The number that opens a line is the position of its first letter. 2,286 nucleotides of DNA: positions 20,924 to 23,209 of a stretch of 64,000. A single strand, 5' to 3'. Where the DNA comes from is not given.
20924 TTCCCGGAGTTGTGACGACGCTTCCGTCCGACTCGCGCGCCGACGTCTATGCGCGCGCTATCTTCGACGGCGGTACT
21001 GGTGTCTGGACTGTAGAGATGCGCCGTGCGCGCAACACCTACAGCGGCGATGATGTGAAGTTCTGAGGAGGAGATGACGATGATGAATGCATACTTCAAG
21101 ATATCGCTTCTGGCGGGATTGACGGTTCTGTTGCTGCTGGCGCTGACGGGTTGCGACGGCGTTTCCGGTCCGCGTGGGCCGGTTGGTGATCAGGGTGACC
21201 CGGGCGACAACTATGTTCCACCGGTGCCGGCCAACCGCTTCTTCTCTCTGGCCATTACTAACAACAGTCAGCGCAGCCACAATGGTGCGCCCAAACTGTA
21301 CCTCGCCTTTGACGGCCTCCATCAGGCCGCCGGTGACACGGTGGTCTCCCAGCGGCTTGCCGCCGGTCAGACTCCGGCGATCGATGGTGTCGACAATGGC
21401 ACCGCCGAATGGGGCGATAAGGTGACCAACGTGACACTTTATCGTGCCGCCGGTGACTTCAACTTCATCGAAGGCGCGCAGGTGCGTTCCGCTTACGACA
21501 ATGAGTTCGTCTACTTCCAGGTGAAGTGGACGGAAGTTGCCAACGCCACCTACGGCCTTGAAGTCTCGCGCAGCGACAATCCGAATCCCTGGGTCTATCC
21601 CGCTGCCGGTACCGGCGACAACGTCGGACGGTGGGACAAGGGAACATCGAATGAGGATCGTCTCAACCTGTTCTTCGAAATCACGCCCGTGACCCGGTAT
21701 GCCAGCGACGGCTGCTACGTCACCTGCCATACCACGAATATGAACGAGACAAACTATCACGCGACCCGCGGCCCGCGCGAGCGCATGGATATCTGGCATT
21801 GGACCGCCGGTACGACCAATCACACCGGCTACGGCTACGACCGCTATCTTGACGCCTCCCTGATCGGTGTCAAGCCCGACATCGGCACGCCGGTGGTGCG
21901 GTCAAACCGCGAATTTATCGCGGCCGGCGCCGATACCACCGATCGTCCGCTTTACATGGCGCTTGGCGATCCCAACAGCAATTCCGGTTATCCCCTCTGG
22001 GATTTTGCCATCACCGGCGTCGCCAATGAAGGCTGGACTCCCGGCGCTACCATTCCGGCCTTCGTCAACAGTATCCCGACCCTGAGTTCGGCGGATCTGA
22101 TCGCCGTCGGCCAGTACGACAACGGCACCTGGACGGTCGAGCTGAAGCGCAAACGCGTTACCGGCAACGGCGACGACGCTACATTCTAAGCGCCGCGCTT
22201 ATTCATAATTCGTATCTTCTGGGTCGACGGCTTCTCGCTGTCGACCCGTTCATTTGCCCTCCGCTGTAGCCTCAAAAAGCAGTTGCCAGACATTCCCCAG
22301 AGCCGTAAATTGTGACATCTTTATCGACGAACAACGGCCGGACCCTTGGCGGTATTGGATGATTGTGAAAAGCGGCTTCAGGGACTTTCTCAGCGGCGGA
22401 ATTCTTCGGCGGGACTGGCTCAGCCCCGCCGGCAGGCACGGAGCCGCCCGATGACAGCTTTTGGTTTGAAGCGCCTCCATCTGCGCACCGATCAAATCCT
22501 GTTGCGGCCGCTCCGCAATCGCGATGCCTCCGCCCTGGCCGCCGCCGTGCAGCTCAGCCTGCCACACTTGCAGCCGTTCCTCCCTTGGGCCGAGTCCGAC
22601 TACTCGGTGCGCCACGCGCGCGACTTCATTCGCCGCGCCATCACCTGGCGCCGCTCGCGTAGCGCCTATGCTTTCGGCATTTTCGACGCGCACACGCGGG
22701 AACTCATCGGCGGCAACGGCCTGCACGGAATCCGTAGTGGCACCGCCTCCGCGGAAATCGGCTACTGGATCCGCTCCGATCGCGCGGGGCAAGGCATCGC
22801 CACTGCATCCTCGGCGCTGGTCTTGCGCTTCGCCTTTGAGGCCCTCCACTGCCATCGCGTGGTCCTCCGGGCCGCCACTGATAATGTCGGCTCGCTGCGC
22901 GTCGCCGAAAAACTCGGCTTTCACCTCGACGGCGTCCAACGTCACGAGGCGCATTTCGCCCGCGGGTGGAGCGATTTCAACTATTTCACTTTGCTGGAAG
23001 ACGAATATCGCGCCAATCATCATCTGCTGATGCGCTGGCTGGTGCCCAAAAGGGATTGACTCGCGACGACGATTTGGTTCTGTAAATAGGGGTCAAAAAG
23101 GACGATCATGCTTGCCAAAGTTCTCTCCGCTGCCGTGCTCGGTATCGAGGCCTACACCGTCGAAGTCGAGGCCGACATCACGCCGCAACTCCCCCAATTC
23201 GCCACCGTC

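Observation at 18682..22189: Tandem triplet of lipoproteins, each with a short collagen-like Gly-X-Y stalk and a DOMON/EB_dh-like domain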

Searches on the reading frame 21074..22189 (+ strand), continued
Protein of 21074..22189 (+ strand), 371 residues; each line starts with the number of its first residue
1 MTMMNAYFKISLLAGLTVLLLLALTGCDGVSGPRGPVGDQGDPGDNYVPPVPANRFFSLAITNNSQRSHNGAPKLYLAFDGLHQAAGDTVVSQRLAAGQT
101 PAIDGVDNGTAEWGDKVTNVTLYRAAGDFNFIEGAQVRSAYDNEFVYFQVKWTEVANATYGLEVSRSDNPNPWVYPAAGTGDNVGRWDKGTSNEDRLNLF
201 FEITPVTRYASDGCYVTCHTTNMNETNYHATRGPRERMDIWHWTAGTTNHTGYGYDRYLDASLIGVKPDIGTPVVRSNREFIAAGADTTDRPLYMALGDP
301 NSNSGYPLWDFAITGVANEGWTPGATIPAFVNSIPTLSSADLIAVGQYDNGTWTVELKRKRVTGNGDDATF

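Call 63: find_encoding_contigs(protein=P0253, flank=8000, max_places=1)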
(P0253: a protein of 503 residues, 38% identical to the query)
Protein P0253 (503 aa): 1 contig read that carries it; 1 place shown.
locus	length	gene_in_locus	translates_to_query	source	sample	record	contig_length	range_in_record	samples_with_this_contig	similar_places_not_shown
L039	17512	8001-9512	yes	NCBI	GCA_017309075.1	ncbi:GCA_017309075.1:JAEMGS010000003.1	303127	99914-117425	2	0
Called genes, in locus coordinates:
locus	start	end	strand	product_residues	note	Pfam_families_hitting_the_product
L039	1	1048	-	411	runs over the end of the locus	PF00202:Aminotran_3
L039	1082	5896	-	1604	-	PF21075:GDH_ACT1, PF21073:GDH_HM1, PF21076:GDH_ACT2, PF21079:GDH_HM2, PF21077:GDH_ACT3, PF21078:GDH_HM3, PF05088:Bac_GDH_CD, PF21074:GDH_C, +1 more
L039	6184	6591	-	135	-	PF01814:Hemerythrin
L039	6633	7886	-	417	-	PF13487:HD_5, PF01966:HD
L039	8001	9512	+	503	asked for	PF09459:EB_dh, PF00034:Cytochrom_C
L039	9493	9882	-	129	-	PF14248:DUF4345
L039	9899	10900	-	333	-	PF04245:NA37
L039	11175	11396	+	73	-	-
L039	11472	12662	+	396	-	PF06965:Na_H_antiport_1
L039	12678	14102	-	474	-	PF00171:Aldedh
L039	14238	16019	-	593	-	PF02771:Acyl-CoA_dh_N (weak), PF02770:Acyl-CoA_dh_M, PF00441:Acyl-CoA_dh_1, PF22924:ACOX_C_alpha1 (weak), PF12806:Acyl-CoA_dh_C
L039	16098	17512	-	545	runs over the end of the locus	PF00501:AMP-binding, PF13193:AMP-binding_C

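Call 71: search_protein_families(library=pfam, proteins=[L029:543-1616:+, L029:1619-4105:+, L029:4175-4813:+, L029:5047-5457:+, L029:5458-6624:+, L029:6727-7704:+, L029:7701-8174:+, L029:8147-9268:+], max_evalue=0.001)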
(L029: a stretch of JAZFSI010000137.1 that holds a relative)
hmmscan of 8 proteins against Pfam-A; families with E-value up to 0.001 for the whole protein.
L029:543-1616:+ (357 aa): 2 families
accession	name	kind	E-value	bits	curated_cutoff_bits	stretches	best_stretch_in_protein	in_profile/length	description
PF13473.12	Cupredoxin_1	-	9e-05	22.9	27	1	193-281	15-104/104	Cupredoxin-like domain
PF00127.26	Copper-bind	-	0.00023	22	21.2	0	201-281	5-98/99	Copper binding proteins, plastocyanin/azurin family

L029:1619-4105:+ (828 aa): 11 families
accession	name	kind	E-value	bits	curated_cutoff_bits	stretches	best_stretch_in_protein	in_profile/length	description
PF13426.13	PAS_9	-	1.5e-33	115.6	27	2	501-601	4-103/103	PAS domain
PF00989.32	PAS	-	1.5e-30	106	22.6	2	489-599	2-113/113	PAS fold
PF08448.16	PAS_4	-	1.8e-18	67.2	23.1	2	494-603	1-109/110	PAS fold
PF08447.18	PAS_3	-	6.3e-18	65.3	25.6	1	512-595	3-88/89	PAS fold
PF00672.30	HAMP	-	8.2e-14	52.1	25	1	300-351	1-52/53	HAMP domain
PF07730.19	HisKA_3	-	7.3e-13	49.3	24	1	630-692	1-66/68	Histidine kinase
PF02518.31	HATPase_c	-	5.9e-12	46.4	26.4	1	735-825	4-110/111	Histidine kinase-, DNA gyrase B-, and HSP90-like ATPase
PF13188.13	PAS_8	-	1.5e-08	34.7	21.8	1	489-529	2-39/65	PAS domain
PF05228.19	CHASE4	-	4.3e-06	27.4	26.2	1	97-193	43-137/140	CHASE4 domain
PF24820.1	Diguanyl_cycl_sensor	-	3.3e-05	24.2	28.1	1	369-462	3-98/109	Diguanylate cyclase-like sensor domain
PF13581.12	HATPase_c_2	-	0.00066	20.1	27.4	0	726-786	21-86/127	Histidine kinase-like ATPase domain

L029:4175-4813:+ (212 aa): 2 families
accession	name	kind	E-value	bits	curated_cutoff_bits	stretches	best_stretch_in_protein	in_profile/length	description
PF00072.30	Response_reg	-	3.6e-25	88.7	30.2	1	4-118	1-111/111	Response regulator receiver domain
PF00196.25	GerE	-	6e-13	48.7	23.5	1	149-205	1-57/57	Bacterial regulatory proteins, luxR family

L029:5047-5457:+ (136 aa): 1 family
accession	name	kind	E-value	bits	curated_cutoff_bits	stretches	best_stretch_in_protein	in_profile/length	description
PF00072.30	Response_reg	-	4.7e-18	65.8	30.2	1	3-114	1-110/111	Response regulator receiver domain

L029:5458-6624:+ (388 aa): 2 families
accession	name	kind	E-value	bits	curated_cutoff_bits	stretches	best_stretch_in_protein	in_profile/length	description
PF09459.16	EB_dh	-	9.2e-27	95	33.3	1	150-386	27-212/236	Ethylbenzene dehydrogenase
PF01391.23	Collagen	-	2.1e-05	24.7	27.2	1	21-54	22-55/60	Collagen triple helix repeat (20 copies)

L029:6727-7704:+ (325 aa): 2 families
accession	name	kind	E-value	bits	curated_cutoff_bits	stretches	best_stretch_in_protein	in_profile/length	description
PF13442.11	Cytochrome_CBB3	-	2.8e-15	56.8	27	1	41-130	3-68/68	Cytochrome C oxidase, cbb3-type, subunit III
PF00034.26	Cytochrom_C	-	3.5e-15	57.5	21.3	2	43-131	3-87/90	Cytochrome c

L029:7701-8174:+ (157 aa): 0 families

L029:8147-9268:+ (373 aa): 0 families
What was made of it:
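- A stalked single-gene relative in Neomarinimicrobiota sits next to a cupredoxin-domain protein and a cytochrome c (call 71).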

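Call 85: find_related_loci(query=P0104, collection=metagenome_contigs, flank=5000)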
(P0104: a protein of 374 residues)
Query P0104 (374 aa) in metagenome_contigs; peptide patterns used: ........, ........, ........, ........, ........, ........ (x = any residue, [..] = any of these).
20 stretches matched a pattern, but none encodes a relative of the query by tblastn (E <= 1e-3).
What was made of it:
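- Tried and rejected: It found nothing (call 85).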

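Call 87: find_related_loci(query=A8, collection=metagenome_contigs, flank=6000)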
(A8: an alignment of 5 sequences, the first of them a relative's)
Query A8 (374 aa) in metagenome_contigs; peptide patterns used: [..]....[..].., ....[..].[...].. (x = any residue, [..] = any of these).
451 stretches matched a pattern; 43 encode a relative of the query (tblastn E <= 1e-3); 43 distinct loci.
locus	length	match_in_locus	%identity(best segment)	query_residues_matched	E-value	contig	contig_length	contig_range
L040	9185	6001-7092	49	3-374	5e-112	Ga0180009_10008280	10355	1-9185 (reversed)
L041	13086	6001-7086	44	2-374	3e-89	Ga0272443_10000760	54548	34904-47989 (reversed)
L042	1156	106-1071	45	1-335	9e-90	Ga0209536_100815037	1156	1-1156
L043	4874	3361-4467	41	2-374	4e-66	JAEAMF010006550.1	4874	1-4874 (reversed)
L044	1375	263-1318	35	3-374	5e-62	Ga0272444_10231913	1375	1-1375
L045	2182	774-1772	32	35-374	3e-44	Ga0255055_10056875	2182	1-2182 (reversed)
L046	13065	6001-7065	33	2-374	5e-44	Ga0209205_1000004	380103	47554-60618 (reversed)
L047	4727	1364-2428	35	2-374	2e-42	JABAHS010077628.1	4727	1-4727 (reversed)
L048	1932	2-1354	81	1-374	7e-42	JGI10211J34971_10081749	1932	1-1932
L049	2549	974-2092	31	3-374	6e-41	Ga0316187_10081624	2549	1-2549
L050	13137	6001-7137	31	1-374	7e-38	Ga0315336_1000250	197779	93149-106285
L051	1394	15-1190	30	24-374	4e-35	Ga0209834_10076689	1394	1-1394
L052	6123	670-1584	31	52-374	5e-33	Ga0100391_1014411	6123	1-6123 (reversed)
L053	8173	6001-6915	31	52-374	5e-33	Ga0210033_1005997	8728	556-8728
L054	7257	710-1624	31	52-374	5e-33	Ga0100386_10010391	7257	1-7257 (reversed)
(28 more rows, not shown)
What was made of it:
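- Tried and rejected: The alignment A8 worked (call 87).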

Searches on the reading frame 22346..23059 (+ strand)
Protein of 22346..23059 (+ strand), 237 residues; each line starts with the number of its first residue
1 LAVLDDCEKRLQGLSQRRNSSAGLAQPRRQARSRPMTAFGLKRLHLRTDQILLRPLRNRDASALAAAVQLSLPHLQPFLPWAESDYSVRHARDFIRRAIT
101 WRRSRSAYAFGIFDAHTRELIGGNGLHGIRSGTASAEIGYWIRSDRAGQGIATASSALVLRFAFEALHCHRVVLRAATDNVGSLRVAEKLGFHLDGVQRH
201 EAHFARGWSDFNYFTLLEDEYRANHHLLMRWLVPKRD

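Call 31: search_protein_families(library=pfam, proteins=[window:22346-23059:+], max_evalue=0.01)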
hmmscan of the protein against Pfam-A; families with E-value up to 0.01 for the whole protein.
window:22346-23059:+ (237 aa): 4 families
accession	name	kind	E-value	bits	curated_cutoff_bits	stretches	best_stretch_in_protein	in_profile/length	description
PF13302.13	Acetyltransf_3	-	5.8e-28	98.7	25.4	1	51-193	2-138/138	Acetyltransferase (GNAT) domain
PF00583.31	Acetyltransf_1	-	4.5e-10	40.3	20.7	1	79-192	5-116/116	Acetyltransferase (GNAT) family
PF13420.13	Acetyltransf_4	-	6.4e-08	33.2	24.3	1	53-200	1-142/155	Acetyltransferase (GNAT) domain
PF13523.12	Acetyltransf_8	-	0.0023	18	27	1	145-195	90-140/145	Acetyltransferase (GNAT) domain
